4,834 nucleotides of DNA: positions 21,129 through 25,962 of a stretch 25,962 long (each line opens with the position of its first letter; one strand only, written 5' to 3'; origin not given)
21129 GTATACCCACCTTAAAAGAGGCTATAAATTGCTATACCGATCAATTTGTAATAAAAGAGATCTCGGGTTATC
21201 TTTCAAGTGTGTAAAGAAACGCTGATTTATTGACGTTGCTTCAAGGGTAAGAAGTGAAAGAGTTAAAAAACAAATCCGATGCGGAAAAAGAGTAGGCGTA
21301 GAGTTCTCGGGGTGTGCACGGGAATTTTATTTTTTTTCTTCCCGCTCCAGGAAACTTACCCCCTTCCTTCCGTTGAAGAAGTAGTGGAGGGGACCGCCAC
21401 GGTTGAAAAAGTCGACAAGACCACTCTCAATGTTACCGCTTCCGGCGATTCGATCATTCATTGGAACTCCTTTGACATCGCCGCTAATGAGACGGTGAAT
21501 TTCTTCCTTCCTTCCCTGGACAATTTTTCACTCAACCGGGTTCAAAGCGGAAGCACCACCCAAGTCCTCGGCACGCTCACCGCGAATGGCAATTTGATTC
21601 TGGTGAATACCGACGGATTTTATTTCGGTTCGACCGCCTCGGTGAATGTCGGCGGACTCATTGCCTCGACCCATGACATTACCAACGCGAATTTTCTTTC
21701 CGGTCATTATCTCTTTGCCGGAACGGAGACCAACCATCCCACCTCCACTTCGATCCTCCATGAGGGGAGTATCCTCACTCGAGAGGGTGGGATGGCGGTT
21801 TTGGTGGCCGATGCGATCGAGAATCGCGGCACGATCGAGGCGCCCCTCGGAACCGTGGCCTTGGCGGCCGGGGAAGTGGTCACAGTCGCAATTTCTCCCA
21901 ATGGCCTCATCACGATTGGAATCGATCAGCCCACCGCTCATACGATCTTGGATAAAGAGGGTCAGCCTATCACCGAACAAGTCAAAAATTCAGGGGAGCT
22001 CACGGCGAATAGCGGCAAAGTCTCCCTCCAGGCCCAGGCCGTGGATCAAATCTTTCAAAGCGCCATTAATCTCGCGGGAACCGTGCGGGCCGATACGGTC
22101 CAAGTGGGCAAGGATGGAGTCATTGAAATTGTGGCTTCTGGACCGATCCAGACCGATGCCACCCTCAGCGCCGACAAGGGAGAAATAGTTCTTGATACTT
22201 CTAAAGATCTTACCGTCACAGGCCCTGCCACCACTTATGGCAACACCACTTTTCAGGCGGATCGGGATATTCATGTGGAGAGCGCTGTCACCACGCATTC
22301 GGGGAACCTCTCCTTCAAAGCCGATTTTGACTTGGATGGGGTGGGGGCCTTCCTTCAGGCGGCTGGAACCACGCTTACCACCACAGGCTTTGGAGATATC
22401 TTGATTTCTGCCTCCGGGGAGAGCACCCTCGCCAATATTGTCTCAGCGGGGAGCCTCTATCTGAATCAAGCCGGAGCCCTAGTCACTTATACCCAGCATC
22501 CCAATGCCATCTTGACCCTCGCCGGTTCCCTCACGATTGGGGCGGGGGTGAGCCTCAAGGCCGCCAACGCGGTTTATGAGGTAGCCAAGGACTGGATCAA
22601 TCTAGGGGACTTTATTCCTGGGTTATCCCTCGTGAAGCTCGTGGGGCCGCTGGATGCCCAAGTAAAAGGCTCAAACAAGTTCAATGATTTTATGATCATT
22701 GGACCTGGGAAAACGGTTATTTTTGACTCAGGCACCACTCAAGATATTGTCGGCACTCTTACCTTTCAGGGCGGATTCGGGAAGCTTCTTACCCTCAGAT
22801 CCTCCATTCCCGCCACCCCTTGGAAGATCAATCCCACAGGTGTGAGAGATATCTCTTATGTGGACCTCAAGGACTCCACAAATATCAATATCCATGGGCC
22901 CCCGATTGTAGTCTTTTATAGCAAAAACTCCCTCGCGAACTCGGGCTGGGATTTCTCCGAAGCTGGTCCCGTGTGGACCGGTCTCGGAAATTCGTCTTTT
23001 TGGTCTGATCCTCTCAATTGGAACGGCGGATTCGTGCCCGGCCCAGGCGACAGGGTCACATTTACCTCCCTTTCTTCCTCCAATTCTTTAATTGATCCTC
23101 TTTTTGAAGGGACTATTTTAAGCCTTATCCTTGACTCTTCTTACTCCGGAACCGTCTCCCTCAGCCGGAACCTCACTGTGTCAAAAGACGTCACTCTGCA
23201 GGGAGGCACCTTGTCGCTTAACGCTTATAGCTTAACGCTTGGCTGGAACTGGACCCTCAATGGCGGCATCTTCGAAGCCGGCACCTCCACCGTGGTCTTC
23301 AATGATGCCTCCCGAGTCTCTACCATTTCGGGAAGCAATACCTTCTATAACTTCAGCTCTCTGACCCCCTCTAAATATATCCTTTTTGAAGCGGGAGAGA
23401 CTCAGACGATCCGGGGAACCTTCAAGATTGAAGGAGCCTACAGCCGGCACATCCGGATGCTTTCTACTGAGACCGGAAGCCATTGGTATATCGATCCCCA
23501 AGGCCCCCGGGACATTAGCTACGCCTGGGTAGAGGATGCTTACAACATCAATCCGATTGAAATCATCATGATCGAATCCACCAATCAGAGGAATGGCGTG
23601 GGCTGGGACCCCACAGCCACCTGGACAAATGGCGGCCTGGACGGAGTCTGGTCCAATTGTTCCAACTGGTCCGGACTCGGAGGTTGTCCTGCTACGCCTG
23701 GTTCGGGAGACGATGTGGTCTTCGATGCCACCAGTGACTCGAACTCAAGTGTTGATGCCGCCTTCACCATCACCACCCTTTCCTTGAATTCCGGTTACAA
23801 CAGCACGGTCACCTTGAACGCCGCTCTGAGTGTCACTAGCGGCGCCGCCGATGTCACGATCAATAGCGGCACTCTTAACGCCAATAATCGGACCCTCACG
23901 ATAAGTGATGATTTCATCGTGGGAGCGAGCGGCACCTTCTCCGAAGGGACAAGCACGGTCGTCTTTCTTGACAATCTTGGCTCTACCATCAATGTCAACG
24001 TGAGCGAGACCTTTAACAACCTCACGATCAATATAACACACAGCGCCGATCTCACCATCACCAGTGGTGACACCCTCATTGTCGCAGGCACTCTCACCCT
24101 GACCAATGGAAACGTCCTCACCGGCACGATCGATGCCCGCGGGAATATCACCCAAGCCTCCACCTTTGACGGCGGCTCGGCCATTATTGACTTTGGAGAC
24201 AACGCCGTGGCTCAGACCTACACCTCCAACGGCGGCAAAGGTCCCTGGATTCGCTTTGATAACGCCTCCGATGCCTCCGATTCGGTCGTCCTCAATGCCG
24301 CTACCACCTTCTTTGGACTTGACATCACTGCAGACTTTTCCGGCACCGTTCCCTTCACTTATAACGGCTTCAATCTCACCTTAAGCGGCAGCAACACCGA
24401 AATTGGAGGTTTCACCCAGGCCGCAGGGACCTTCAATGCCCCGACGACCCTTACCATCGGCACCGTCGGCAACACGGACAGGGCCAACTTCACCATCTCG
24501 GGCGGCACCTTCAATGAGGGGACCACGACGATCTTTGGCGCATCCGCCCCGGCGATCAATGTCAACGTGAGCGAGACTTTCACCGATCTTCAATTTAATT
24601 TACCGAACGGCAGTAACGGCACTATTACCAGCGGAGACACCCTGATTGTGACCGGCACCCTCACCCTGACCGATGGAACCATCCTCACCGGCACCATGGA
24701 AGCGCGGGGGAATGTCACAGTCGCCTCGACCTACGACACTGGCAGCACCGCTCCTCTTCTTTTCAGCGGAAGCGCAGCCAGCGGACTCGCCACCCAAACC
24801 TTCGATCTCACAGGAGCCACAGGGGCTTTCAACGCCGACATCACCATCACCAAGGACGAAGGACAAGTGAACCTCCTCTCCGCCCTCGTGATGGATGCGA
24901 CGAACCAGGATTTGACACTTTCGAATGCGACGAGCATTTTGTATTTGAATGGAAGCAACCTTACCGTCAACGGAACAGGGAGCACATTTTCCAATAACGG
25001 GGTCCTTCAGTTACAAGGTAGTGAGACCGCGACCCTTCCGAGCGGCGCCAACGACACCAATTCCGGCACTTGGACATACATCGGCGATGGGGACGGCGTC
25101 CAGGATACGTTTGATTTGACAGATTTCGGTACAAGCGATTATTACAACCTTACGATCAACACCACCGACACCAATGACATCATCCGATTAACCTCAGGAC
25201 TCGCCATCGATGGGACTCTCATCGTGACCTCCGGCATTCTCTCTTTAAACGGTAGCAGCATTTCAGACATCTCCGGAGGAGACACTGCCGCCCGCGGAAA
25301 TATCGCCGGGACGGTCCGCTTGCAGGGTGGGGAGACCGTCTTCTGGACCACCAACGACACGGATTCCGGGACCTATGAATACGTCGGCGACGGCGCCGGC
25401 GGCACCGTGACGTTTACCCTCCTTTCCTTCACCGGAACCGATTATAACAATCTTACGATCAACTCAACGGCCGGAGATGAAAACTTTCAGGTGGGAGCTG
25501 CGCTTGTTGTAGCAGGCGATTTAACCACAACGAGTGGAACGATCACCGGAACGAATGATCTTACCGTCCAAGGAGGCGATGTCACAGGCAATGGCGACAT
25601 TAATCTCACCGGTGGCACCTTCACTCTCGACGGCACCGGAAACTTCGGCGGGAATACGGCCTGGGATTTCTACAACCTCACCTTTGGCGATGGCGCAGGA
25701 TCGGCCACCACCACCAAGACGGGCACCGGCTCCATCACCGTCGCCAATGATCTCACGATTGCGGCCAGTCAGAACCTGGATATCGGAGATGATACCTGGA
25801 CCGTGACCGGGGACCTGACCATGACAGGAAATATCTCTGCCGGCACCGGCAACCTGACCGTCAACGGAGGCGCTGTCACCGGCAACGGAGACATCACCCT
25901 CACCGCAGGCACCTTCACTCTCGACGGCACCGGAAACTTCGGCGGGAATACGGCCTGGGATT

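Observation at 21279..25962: Giant FHA/TpsA-like exoprotein missed by ORF calling, next to a tRNA-linked island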

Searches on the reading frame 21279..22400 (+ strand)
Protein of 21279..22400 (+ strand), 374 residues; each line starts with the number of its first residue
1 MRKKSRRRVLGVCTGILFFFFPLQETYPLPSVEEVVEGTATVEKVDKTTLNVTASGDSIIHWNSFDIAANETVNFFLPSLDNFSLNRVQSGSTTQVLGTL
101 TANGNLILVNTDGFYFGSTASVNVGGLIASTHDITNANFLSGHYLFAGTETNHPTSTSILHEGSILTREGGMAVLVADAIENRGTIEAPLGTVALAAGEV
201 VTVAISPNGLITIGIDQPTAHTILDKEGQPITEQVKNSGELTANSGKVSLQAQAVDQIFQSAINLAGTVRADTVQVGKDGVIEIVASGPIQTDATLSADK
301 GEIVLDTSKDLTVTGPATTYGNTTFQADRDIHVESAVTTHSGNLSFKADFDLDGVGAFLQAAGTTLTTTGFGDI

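Call 38: find_related_loci(query=A2, collection=genome_contigs, flank=10000)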
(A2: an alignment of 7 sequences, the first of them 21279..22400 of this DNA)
Query A2 (374 aa) in genome_contigs; peptide patterns used: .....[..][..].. (x = any residue, [..] = any of these).
34 stretches matched a pattern; 10 encode a relative of the query (tblastn E <= 1e-3); 10 distinct loci.
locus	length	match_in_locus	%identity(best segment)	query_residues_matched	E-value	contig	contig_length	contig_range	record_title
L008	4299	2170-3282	57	7-374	9e-130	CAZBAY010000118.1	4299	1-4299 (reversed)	MAG TPA_asm: uncultured Planctomycetia bacterium isolate binchicken_co165_23 genome assembly, contig: k141_696347, whole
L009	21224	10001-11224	49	1-371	4e-117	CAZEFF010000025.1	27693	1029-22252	MAG TPA_asm: uncultured bacterium isolate SRP342105_co1_304 genome assembly, contig: NODE_2237_length_27693_cov_7.022469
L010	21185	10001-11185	49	2-374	1e-113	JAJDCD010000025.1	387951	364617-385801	MAG: Candidatus Omnitrophota bacterium isolate OFTM55 OFTM55_24, whole genome shotgun sequence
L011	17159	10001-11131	51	19-374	5e-110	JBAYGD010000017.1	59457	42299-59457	MAG: Candidatus Omnitrophota bacterium isolate SO_2016_GW1_117 scaffold01050_OW334_2016, whole genome shotgun sequence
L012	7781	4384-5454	48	19-374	3e-101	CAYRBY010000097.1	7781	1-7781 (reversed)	MAG TPA_asm: uncultured bacterium isolate SRP278252_co1_689 genome assembly, contig: NODE_17623_length_7781_cov_10.52718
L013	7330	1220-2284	42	8-370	3e-80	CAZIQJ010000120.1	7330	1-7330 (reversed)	MAG TPA_asm: uncultured bacterium isolate SRP342105_co2_29 genome assembly, contig: NODE_11263_length_7330_cov_5.330447,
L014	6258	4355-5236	48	4-298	5e-75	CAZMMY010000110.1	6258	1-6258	MAG TPA_asm: uncultured bacterium isolate SRP342105_co1_337 genome assembly, contig: NODE_17734_length_6258_cov_3.802676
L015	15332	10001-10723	38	30-271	3e-40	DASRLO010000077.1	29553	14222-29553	MAG TPA_asm: Stellaceae bacterium isolate SMAG_U10190 k141_75579, whole genome shotgun sequence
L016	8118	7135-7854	34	30-271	1e-35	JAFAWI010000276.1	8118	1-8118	MAG: Alphaproteobacteria bacterium isolate CP_BM_RX_58 BM_RX_k147_12638372, whole genome shotgun sequence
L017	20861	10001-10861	33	1-302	1e-32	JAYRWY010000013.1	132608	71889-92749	MAG: Alphaproteobacteria bacterium isolate EBPR_ori4bin.18 k141_198600, whole genome shotgun sequence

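Call 85: find_related_loci(query=A2, collection=metagenome_contigs, flank=10000)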
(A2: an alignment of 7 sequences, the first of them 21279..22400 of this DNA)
Query A2 (374 aa) in metagenome_contigs; peptide patterns used: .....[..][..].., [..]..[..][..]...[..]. (x = any residue, [..] = any of these).
243 stretches matched a pattern; 115 encode a relative of the query (tblastn E <= 1e-3); the best 80 are kept; 80 distinct loci.
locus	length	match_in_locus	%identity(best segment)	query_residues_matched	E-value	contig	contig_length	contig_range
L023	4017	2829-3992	52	2-374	2e-120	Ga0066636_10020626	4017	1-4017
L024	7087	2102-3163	55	1-374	3e-118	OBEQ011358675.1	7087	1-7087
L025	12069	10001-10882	63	1-297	1e-116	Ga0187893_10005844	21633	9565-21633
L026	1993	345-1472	52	16-374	3e-122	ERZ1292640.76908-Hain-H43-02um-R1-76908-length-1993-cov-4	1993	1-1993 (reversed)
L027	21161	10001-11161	48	6-374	2e-113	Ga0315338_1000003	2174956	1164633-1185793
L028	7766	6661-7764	50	27-373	1e-109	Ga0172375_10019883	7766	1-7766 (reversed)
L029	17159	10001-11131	51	19-374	4e-109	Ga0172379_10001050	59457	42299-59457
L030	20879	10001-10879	56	4-296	1e-107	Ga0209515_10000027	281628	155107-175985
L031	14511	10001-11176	44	3-374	5e-103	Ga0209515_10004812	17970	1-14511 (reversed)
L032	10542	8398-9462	48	1-367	2e-95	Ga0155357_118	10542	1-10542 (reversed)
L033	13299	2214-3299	50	4-369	6e-109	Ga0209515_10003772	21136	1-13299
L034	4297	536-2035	42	2-374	3e-86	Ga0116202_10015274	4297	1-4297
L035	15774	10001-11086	42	1-368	1e-85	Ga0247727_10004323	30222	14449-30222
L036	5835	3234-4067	49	16-296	6e-79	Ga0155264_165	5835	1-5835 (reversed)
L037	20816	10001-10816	46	27-300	7e-74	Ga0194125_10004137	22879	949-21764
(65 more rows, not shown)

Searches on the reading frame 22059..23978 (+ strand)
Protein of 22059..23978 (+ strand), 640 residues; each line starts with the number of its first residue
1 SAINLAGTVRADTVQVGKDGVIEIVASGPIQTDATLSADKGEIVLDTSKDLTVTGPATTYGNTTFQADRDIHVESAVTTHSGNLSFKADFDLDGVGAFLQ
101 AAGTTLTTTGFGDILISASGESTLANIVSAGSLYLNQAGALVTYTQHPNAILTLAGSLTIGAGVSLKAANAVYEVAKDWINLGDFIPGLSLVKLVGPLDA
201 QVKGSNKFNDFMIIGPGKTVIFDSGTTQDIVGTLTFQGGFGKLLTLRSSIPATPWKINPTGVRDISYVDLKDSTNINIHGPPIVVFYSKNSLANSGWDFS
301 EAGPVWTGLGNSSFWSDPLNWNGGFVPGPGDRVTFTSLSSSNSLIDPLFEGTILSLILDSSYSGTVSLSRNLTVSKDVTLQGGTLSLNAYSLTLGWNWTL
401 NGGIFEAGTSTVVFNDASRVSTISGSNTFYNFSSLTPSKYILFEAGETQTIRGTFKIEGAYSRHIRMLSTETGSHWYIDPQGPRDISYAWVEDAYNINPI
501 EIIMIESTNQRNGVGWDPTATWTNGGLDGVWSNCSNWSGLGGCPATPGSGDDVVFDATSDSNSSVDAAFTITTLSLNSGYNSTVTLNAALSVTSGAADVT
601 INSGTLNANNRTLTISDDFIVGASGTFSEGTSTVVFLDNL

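Call 56: predict_structure(alignment_id=A3)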
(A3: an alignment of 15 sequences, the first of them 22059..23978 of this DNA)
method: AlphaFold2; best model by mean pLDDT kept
length: 640 residues; sequences in the alignment: 15
mean_pLDDT: 91.6   pTM: 0.78
mean pLDDT of the five models: 91.6, 90.6, 90.3, 89.8, 89.8
residues with pLDDT >= 90: 501; 70-90: 109; 50-70: 25; < 50: 5
segments of 3 or more residues with pLDDT < 50: 1-4
pLDDT, mean of each block of 10 residues (from residue 1): 51 63 79 79 89 91 94 95 95 96 95 96 98 97 97 98 95 97 96 94 97 94 97 95 96 94 93 86 87 88 86 95 94 92 95 95 96 96 95 95 93 86 96 95 97 96 95 96 95 94 92 88 93 94 89 90 94 91 95 77 94 90 91 78
secondary structure, 60 per line:
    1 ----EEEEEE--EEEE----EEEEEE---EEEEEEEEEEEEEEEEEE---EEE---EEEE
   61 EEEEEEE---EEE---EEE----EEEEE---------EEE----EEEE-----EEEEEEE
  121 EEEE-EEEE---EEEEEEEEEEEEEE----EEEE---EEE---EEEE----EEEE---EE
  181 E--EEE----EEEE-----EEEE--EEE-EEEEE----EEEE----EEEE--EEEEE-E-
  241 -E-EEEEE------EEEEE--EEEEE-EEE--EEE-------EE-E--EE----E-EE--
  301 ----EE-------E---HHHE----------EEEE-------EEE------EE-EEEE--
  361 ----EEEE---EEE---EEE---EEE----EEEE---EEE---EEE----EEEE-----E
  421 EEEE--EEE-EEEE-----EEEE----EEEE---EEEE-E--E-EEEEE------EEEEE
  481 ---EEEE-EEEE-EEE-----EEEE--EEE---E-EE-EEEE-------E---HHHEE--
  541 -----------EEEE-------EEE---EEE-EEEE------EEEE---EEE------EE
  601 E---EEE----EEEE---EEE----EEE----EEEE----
elements in order: E5-10 E13-16 E21-26 E30-47 E51-53 E57-67 E71-73 E77-79 E84-88 E98-100 E105-108 E114-124 E126-129 E133-146 E151-154 E158-160 E164-167 E172-175 E179-181 E184-186 E191-194 E200-203 E206-208 E210-214 E219-222 E227-230 E233-237 E244-248 E255-259 E262-266 E268-270 E273-275 E332-335 E343-345 E355-358 E365-368 E372-374 E378-380 E384-386 E391-394 E398-400 E404-406 E411-414 E420-424 E427-429 E431-434 E440-443 E448-451 E455-458 E465-469 E476-480 E484-487 E489-492 E494-496 E502-505 E508-510 E519-522 E552-555 E563-565 E569-571 E573-576 E583-586 E590-592 E599-601 E605-607 E612-615 E619-621 E626-628 E633-636

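Call 58: fold_search(model_id=the predicted structure, library=pdb)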
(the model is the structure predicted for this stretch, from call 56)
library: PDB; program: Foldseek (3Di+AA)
matches with E <= 10: 68; with E <= 0.001: 0
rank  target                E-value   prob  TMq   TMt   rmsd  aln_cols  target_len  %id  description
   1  4rm6                  3.5e-01  0.10  0.20  0.18  17.1       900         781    9  Crystal structure of Hemopexin Binding Protein (released 2016-05-18)
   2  7ko9                  5.5e-01  0.08  0.17  0.18  17.9       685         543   13  Crystal structure of antigen 43 from uropathogenic Escherichia coli UTI89 (released 2022-03-09)
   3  6n2b_B                7.7e-01  0.10  0.14  0.22  28.2       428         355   10  The Crystal Structure of Caldicellulosiruptor kristjanssonii Tapirin C-terminal domain (released 2018-12-19)
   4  8bwk_B                8.5e-01  0.03  0.14  0.13  28.2       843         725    9  Metagenomic derived PL6 alginate lyase (released 2023-12-20)
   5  5j44_A                9.7e-01  0.04  0.15  0.12  18.0       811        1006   12  Crystal structure of the Secreted Extracellular protein A (SepA) from Shigella flexneri (released 2017-04-12)
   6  4i84_A                1.0e+00  0.12  0.14  0.24  14.3       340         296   10  The crystal structure of the Haemophilus influenzae HxuA secretion domain involved in the two-partner secretion pathwa (released 2013-11-13)
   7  6n2c_B                1.0e+00  0.08  0.14  0.20  31.6       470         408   11  The Crystal Structure of Caldicellulosiruptor hydrothermalis Tapirin C-terminal domain (released 2018-12-19)
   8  7o7a_A                1.2e+00  0.07  0.13  0.18  17.3       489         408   11  Structure of the PL6 family alginate lyase Pedsa0632 from Pseudopedobacter saltans (released 2021-07-28)
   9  7dmk_C                1.2e+00  0.04  0.16  0.15  25.9       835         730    9  PL6 alginate lyase BcAlyPL6 (released 2021-10-06)
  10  8bwk_D                1.2e+00  0.03  0.14  0.13  28.2       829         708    8  Metagenomic derived PL6 alginate lyase (released 2023-12-20)
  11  4i84_B                1.3e+00  0.11  0.15  0.28  12.3       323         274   11  The crystal structure of the Haemophilus influenzae HxuA secretion domain involved in the two-partner secretion pathwa (released 2013-11-13)
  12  4oj6_C                1.3e+00  0.07  0.20  0.18  14.6       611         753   11  Crystal Structure of a Putative Tailspike Protein (TSP1, orf210) from Escherichia coli O157:H7 Bacteriohage CBA120; Se (released 2014-03-26)
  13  4wa0                  1.6e+00  0.06  0.14  0.21  28.1       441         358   10  The structure of a possible adhesin C-terminal domain from Caldicellulosiruptor kronotskyensis (released 2015-03-04)
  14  4rt6_A                1.6e+00  0.05  0.21  0.18  18.4       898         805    8  Structure of a complex between hemopexin and hemopexin binding protein (released 2016-05-18)
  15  8vbb_A                2.1e+00  0.05  0.21  0.15  17.3       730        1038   14  The secreted adhesin EtpA of Enterotoxigenic Escherichia coli in complex with the mouse mAb 1G05 (released 2024-09-04)
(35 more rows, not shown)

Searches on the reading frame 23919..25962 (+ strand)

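Call 84: predict_structure(alignment_id=A5)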
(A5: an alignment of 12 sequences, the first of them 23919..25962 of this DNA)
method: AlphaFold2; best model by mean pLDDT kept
length: 681 residues; sequences in the alignment: 12
mean_pLDDT: 64.6   pTM: 0.50
mean pLDDT of the five models: 64.6, 64.4, 62.4, 60.0, 56.7
residues with pLDDT >= 90: 12; 70-90: 246; 50-70: 296; < 50: 127
segments of 3 or more residues with pLDDT < 50: 1-6, 19-21, 64-69, 80-112, 114-122, 126-133, 135-145, 182-187, 298-302, 453-458, 473-482, 503-507, 677-681
pLDDT, mean of each block of 10 residues (from residue 1): 44 56 56 62 52 62 52 55 38 43 41 43 46 43 49 59 64 69 50 67 58 58 67 63 70 63 64 58 57 53 62 66 68 76 78 72 81 60 76 80 66 82 74 75 64 44 57 45 59 53 53 75 79 83 87 82 88 75 87 55 77 83 85 86 82 83 78 53 40
secondary structure, 60 per line:
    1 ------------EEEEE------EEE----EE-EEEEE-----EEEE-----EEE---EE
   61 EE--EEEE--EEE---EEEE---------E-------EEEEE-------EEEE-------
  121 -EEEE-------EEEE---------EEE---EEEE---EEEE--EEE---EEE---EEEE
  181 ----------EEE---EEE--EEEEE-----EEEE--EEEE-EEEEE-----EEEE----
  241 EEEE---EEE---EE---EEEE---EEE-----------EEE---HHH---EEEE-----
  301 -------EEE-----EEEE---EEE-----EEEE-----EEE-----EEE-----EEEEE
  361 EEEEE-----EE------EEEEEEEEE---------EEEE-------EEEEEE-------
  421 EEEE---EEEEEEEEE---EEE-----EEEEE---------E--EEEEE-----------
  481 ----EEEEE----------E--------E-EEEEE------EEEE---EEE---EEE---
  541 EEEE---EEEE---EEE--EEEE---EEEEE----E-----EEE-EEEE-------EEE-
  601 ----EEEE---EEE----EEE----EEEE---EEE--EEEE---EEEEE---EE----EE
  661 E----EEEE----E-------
elements in order (helices of 4 or more, strands of 3 or more residues): E13-17 E24-26 E34-38 E44-47 E53-55 E59-62 E65-68 E71-73 E77-80 E98-102 E110-113 E122-125 E133-136 E146-148 E152-155 E159-162 E165-167 E171-173 E177-180 E191-193 E197-199 E202-206 E212-215 E218-221 E223-227 E233-236 E241-244 E248-250 E259-262 E266-268 E280-282 E292-295 E308-310 E316-319 E323-325 E331-334 E340-342 E348-350 E356-365 E379-387 E397-400 E408-413 E421-424 E428-436 E440-442 E448-452 E465-469 E485-489 E511-515 E522-525 E529-531 E535-537 E541-544 E548-551 E555-557 E560-563 E567-571 E582-584 E586-589 E597-599 E605-608 E612-614 E619-621 E626-629 E633-635 E638-641 E645-649 E659-661 E666-669
